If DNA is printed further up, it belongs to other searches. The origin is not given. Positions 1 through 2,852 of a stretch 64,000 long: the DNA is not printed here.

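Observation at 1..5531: Tandem ValRS genes: an intact valS preceded by a full-length paralog with a destroyed KMSKS motif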

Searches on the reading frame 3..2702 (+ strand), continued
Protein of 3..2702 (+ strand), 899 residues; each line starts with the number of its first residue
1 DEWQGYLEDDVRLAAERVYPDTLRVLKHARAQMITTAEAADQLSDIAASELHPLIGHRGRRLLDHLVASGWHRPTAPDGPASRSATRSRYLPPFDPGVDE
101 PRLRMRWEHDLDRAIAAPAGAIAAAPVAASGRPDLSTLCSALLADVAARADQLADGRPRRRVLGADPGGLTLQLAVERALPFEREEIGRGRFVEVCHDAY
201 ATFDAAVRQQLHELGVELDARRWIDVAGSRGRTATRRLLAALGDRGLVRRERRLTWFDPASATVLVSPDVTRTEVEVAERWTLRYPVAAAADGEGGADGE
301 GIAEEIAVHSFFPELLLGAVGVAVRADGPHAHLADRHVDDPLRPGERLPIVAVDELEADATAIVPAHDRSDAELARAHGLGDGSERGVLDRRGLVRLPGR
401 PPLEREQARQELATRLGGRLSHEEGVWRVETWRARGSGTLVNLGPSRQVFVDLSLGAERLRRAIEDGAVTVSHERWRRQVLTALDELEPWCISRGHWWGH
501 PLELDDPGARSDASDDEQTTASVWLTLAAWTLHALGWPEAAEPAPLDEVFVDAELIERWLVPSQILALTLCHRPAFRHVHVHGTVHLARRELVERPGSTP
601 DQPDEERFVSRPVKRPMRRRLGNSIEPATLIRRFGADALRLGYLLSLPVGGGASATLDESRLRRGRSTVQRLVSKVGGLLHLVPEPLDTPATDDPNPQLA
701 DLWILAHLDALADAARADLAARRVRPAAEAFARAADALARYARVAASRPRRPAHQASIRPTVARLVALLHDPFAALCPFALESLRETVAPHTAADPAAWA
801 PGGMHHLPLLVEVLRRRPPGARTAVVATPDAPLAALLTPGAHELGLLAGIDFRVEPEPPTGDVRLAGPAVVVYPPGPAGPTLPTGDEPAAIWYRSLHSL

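Call 43: fold_search(model_id=the predicted structure, library=pdb)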
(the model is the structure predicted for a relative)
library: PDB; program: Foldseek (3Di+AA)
matches with E <= 10: 1841; with E <= 0.001: 391
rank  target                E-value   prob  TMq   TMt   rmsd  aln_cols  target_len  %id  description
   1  1gax_A                5.4e-35  1.00  0.49  0.65   5.3       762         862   22  CRYSTAL STRUCTURE OF THERMUS THERMOPHILUS VALYL-TRNA SYNTHETASE COMPLEXED WITH TRNA(VAL) AND VALYL-ADENYLATE ANALOGUE (released 2000-12-06)
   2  8c9d                  3.8e-32  1.00  0.46  0.52   6.7       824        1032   19  Priestia megaterium W130Q mutant of type 2 isoleucyl-tRNA synthetase complexed with an isoleucyl-adenylate analogue (released 2023-08-16)
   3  8c8v                  1.3e-31  1.00  0.47  0.52   6.6       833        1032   18  Priestia megaterium mupirocin-resistant isoleucyl-tRNA synthetase 2 with a fully-resolved C-terminal tRNA-binding domain (released 2023-08-16)
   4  8c8w                  8.0e-31  1.00  0.45  0.50   7.4       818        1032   19  Priestia megaterium mupirocin hyper-resistant HIGH motif mutant of type 2 isoleucyl-tRNA synthetase complexed with an is (released 2023-08-16)
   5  8wng                  1.2e-30  1.00  0.43  0.54   6.8       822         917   16  Crystal structure of H. pylori isoleucyl-tRNA synthetase (HpIleRS) in complex with Ile (released 2024-02-14)
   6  8c9f                  1.6e-30  1.00  0.46  0.56   6.4       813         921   16  Priestia megaterium inactive HIGH motif mutant of type1 isoleucyl-tRNA synthetase complexed with an isoleucyl-adenylate  (released 2023-08-16)
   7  8c9e                  2.0e-30  1.00  0.45  0.56   6.7       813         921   15  Priestia megaterium mupirocin-sensitive isoleucyl-tRNA synthetase 1 complexed with an isoleucyl-adenylate analogue (released 2023-08-16)
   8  8wnj                  2.8e-30  1.00  0.43  0.53   7.0       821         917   16  Crystal structure of H. pylori isoleucyl-tRNA synthetase (HpIleRS) in complex with Ile-AMP (released 2024-02-14)
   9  8wnf                  7.5e-30  1.00  0.43  0.53   6.9       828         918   16  Crystal structure of H. pylori isoleucyl-tRNA synthetase (HpIleRS) in apo form (released 2024-02-14)
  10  1qu2_A                1.0e-29  1.00  0.44  0.54   7.8       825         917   16  INSIGHTS INTO EDITING FROM AN ILE-TRNA SYNTHETASE STRUCTURE WITH TRNA(ILE) AND MUPIROCIN (released 1999-08-31)
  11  8c8u                  7.7e-29  1.00  0.45  0.51   6.5       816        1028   18  Priestia megaterium mupirocin-resistant isoleucyl-tRNA synthetase 2 complexed with mupirocin (released 2023-08-23)
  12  1qu3_A                3.0e-28  1.00  0.42  0.53   8.5       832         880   15  INSIGHTS INTO EDITING FROM AN ILE-TRNA SYNTHETASE STRUCTURE WITH TRNA(ILE) AND MUPIROCIN (released 1999-08-31)
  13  1ile                  1.2e-25  1.00  0.45  0.61   6.6       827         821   18  ISOLEUCYL-TRNA SYNTHETASE (released 1999-04-13)
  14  6q8a                  1.5e-25  1.00  0.32  0.44  16.9       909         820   15  Neisseria gonorrhoeae Leucyl-tRNA Synthetase in Complex with 5'-O-(N-(L-Leucyl)-Sulfamoyl)Cytidine (released 2019-04-17)
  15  6ykk                  1.5e-25  1.00  0.32  0.44  17.0       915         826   15  Neisseria gonorrhoeae Leucyl-tRNA Synthetase in Complex with Compound 15 (released 2020-12-02)
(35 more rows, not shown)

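Call 49: find_encoding_contigs(protein=P0027, flank=10000, max_places=2)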
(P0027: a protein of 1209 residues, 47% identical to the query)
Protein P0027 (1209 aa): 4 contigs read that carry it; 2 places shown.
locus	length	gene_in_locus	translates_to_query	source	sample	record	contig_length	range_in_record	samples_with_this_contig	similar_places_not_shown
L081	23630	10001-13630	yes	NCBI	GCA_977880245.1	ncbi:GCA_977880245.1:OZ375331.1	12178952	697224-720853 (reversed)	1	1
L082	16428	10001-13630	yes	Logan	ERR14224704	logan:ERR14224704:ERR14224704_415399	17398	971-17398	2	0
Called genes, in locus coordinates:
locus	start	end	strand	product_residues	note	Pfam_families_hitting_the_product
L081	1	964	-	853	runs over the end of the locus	PF13411:MerR_1 (faint), PF13551:HTH_29 (faint), PF01381:HTH_3 (faint), PF12728:HTH_17 (faint), PF13384:HTH_23 (faint), PF13413:HTH_25 (faint), PF13443:HTH_26 (faint), PF19916:VMAP-M0 (faint)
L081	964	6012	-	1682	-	PF00176:SNF2-rel_dom, PF00270:DEAD, PF04851:ResIII, PF00271:Helicase_C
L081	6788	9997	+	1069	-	PF00133:tRNA-synt_1, PF09334:tRNA-synt_1g (faint), PF08264:Anticodon_1, PF19302:DUF5915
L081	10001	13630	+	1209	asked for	PF02812:ELFV_dehydrog_N, PF00208:ELFV_dehydrog, PF00133:tRNA-synt_1, PF09334:tRNA-synt_1g (faint)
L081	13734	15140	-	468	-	PF07452:CHRD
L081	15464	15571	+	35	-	-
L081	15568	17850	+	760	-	PF04187:Cofac_haem_bdg (faint), PF25293:Beta-prop_EMC1_N (faint), PF13360:PQQ_2, PF13570:Beta-prop_ACSF4 (weak)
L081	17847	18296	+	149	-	PF08327:AHSA1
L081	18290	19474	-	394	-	-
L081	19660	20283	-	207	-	PF13646:HEAT_2 (faint)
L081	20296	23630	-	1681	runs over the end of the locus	PF05593:RHS_repeat (faint), PF25023:TEN_YD-shell (weak), PF15649:Tox-REase-7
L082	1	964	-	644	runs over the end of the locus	?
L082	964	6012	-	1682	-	PF00176:SNF2-rel_dom, PF00270:DEAD, PF04851:ResIII, PF00271:Helicase_C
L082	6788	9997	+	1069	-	PF00133:tRNA-synt_1, PF09334:tRNA-synt_1g (faint), PF08264:Anticodon_1, PF19302:DUF5915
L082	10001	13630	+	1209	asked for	PF02812:ELFV_dehydrog_N, PF00208:ELFV_dehydrog, PF00133:tRNA-synt_1, PF09334:tRNA-synt_1g (faint)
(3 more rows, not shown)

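Call 50: find_encoding_contigs(protein=P0009, flank=10000, max_places=2)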
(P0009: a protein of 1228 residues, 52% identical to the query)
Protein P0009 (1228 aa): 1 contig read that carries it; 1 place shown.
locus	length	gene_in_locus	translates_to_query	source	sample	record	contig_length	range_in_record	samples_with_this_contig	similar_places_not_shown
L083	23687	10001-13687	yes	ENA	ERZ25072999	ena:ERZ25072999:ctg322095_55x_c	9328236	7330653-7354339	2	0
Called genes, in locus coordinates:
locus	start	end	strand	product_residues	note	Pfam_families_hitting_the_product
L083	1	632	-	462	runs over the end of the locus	PF00890:FAD_binding_2, PF01134:GIDA (weak), PF03486:HI0933_like (faint), PF07992:Pyr_redox_2, PF12831:FAD_oxidored, PF13450:NAD_binding_8 (weak), PF00070:Pyr_redox, PF02852:Pyr_redox_dim, +1 more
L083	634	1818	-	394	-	-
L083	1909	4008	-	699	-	PF13589:HATPase_c_3, PF00183:HSP90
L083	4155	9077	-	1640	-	-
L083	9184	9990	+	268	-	PF00106:adh_short, PF08659:KR (weak), PF13561:adh_short_C2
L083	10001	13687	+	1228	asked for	PF02812:ELFV_dehydrog_N, PF00208:ELFV_dehydrog, PF00133:tRNA-synt_1, PF09334:tRNA-synt_1g (faint)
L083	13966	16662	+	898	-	PF00133:tRNA-synt_1, PF09334:tRNA-synt_1g (faint), PF00133:tRNA-synt_1, PF08264:Anticodon_1, PF10458:Val_tRNA-synt_C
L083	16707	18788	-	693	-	PF02897:Peptidase_S9_N, PF00326:Peptidase_S9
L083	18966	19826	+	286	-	-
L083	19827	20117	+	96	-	-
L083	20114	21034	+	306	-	PF13489:Methyltransf_23 (weak), PF13847:Methyltransf_31 (weak), PF08241:Methyltransf_11, PF08242:Methyltransf_12, PF13649:Methyltransf_25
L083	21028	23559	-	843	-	PF00884:Sulfatase, PF16347:SGSH_C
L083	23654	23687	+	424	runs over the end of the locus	PF13472:Lipase_GDSL_2 (faint), PF16822:ALGX (weak)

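Call 51: search_protein_families(library=ncbifam, proteins=[L081:6788-9994:+, L039:6519-9743:+, L050:11406-13799:+, L031:13563-15734:+], max_evalue=1e-30)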
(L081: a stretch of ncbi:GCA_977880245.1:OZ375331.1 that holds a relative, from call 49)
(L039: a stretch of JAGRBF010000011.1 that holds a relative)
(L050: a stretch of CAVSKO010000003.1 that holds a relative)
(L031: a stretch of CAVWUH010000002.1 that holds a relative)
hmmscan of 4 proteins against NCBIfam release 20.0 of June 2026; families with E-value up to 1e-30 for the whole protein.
L081:6788-9994:+ (1069 aa): 11 families
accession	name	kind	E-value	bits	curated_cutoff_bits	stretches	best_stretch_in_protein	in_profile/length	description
TIGR00392.1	ileS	equivalog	2.7e-205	684.3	621.4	1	7-867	9-860/861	isoleucine--tRNA ligase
NF000258.1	MupB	exception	2.2e-170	568.7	1900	1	9-1022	8-986/1033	mupirocin-resistant isoleucine--tRNA ligase MupB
NF000257.1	MupA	exception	2.5e-170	568.5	1900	1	10-1017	9-975/1024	mupirocin-resistant isoleucine--tRNA ligase MupA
TIGR00422.1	valS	equivalog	7.7e-109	364.9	612.1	2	313-899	256-802/863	valine--tRNA ligase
NF004349.1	PRK05729.1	equivalog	2.2e-92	310.7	704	2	313-884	250-768/860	valine--tRNA ligase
NF009687.0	PRK13208.1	equivalog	8.7e-92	308.6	738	1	364-888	290-791/801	valine--tRNA ligase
NF040702.1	ileS_w_GNAT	exception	7.7e-79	265.5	1999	2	280-871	469-1031/1100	isoleucine--tRNA ligase, N-acetyltransferase domain-containing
NF011492.0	PRK14900.1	equivalog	4.5e-65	220.2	1783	1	356-885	293-798/1044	valine--tRNA ligase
TIGR00395.1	leuS_arch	equivalog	5.9e-41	140.4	648.5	0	46-345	37-322/938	leucine--tRNA ligase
NF008957.0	PRK12300.1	subfamily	6.5e-40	136.9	677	0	14-332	14-315/946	leucine--tRNA ligase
NF000540.1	alt_ValS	exception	4.8e-32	110.8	900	0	368-876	325-819/827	valine--tRNA ligase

L039:6519-9743:+ (1075 aa): 11 families
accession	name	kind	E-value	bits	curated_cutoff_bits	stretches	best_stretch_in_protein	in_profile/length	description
NF004349.1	PRK05729.1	equivalog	6.2e-293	974.2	704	3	288-712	235-562/860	valine--tRNA ligase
TIGR00422.1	valS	equivalog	4.7e-260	865.2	612.1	4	1-237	3-236/863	valine--tRNA ligase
NF011492.0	PRK14900.1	equivalog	5.5e-233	776.1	1783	3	285-714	247-580/1044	valine--tRNA ligase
NF009687.0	PRK13208.1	equivalog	5.8e-138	461.3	738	3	288-703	240-570/801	valine--tRNA ligase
TIGR00392.1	ileS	equivalog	2.1e-96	324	621.4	1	3-705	6-649/861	isoleucine--tRNA ligase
NF000540.1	alt_ValS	exception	1.9e-72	244.5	900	0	8-237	9-251/827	valine--tRNA ligase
NF008957.0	PRK12300.1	subfamily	1.4e-55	188.7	677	1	6-337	7-330/946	leucine--tRNA ligase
TIGR00395.1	leuS_arch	equivalog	2.2e-47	161.7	648.5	0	7-333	2-320/938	leucine--tRNA ligase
TIGR00396.1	leuS_bact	equivalog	8.7e-41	139.9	548.4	0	3-198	1-177/843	leucine--tRNA ligase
NF040702.1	ileS_w_GNAT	exception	1.3e-38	132.4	1999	0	11-235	25-263/1100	isoleucine--tRNA ligase, N-acetyltransferase domain-containing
NF000258.1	MupB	exception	3.5e-38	131.1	1900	0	8-412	8-405/1033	mupirocin-resistant isoleucine--tRNA ligase MupB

L050:11406-13799:+ (798 aa): 12 families
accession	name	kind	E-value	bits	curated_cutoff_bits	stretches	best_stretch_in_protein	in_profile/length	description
NF000540.1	alt_ValS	exception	0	1055.3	900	1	9-797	9-786/827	valine--tRNA ligase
NF009687.0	PRK13208.1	equivalog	1.5e-299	995.8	738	1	2-794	8-747/801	valine--tRNA ligase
TIGR00422.1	valS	equivalog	1e-180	602.7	612.1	1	2-778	3-726/863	valine--tRNA ligase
NF004349.1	PRK05729.1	equivalog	3.1e-143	479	704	1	2-796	2-726/860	valine--tRNA ligase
TIGR00392.1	ileS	equivalog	7.8e-96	322.1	621.4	1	267-795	311-839/861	isoleucine--tRNA ligase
NF011492.0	PRK14900.1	equivalog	3.7e-89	299.9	1783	1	2-762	11-724/1044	valine--tRNA ligase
NF008957.0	PRK12300.1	subfamily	1.5e-50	172.1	677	0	5-248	5-241/946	leucine--tRNA ligase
TIGR00396.1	leuS_bact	equivalog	4.5e-47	160.7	548.4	0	4-88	1-84/843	leucine--tRNA ligase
NF040702.1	ileS_w_GNAT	exception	1e-46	159.1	1999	0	257-766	482-971/1100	isoleucine--tRNA ligase, N-acetyltransferase domain-containing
TIGR00395.1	leuS_arch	equivalog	1.5e-39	135.7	648.5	0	8-248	2-235/938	leucine--tRNA ligase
NF000258.1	MupB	exception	1.8e-35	122.1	1900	0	370-744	380-760/1033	mupirocin-resistant isoleucine--tRNA ligase MupB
NF000257.1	MupA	exception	4.3e-35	120.8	1900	0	367-744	373-758/1024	mupirocin-resistant isoleucine--tRNA ligase MupA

L031:13563-15734:+ (724 aa): 12 families
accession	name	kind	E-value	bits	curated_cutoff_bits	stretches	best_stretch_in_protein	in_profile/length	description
NF000540.1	alt_ValS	exception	0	1147.8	900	1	1-724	16-741/827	valine--tRNA ligase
NF009687.0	PRK13208.1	equivalog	1.1e-290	966.5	738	1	1-724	22-703/801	valine--tRNA ligase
TIGR00422.1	valS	equivalog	7.7e-160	533.7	612.1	1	2-724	18-697/863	valine--tRNA ligase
NF004349.1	PRK05729.1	equivalog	5.1e-125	418.7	704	1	2-724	17-681/860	valine--tRNA ligase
TIGR00392.1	ileS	equivalog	9.2e-86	288.8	621.4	1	326-724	373-787/861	isoleucine--tRNA ligase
NF011492.0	PRK14900.1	equivalog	4.8e-76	256.5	1783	1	15-723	38-704/1044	valine--tRNA ligase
NF008957.0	PRK12300.1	subfamily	3.7e-46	157.6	677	0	511-724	577-777/946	leucine--tRNA ligase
NF040702.1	ileS_w_GNAT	exception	2.1e-39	134.9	1999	0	329-723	550-953/1100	isoleucine--tRNA ligase, N-acetyltransferase domain-containing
TIGR00396.1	leuS_bact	equivalog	4.2e-37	127.7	548.4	0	2-73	14-84/843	leucine--tRNA ligase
NF000257.1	MupA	exception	3.3e-36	124.5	1900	0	373-722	392-757/1024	mupirocin-resistant isoleucine--tRNA ligase MupA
NF000258.1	MupB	exception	2.6e-34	118.2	1900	0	365-722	388-759/1033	mupirocin-resistant isoleucine--tRNA ligase MupB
TIGR00395.1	leuS_arch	equivalog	3e-34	118.2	648.5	0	508-723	568-773/938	leucine--tRNA ligase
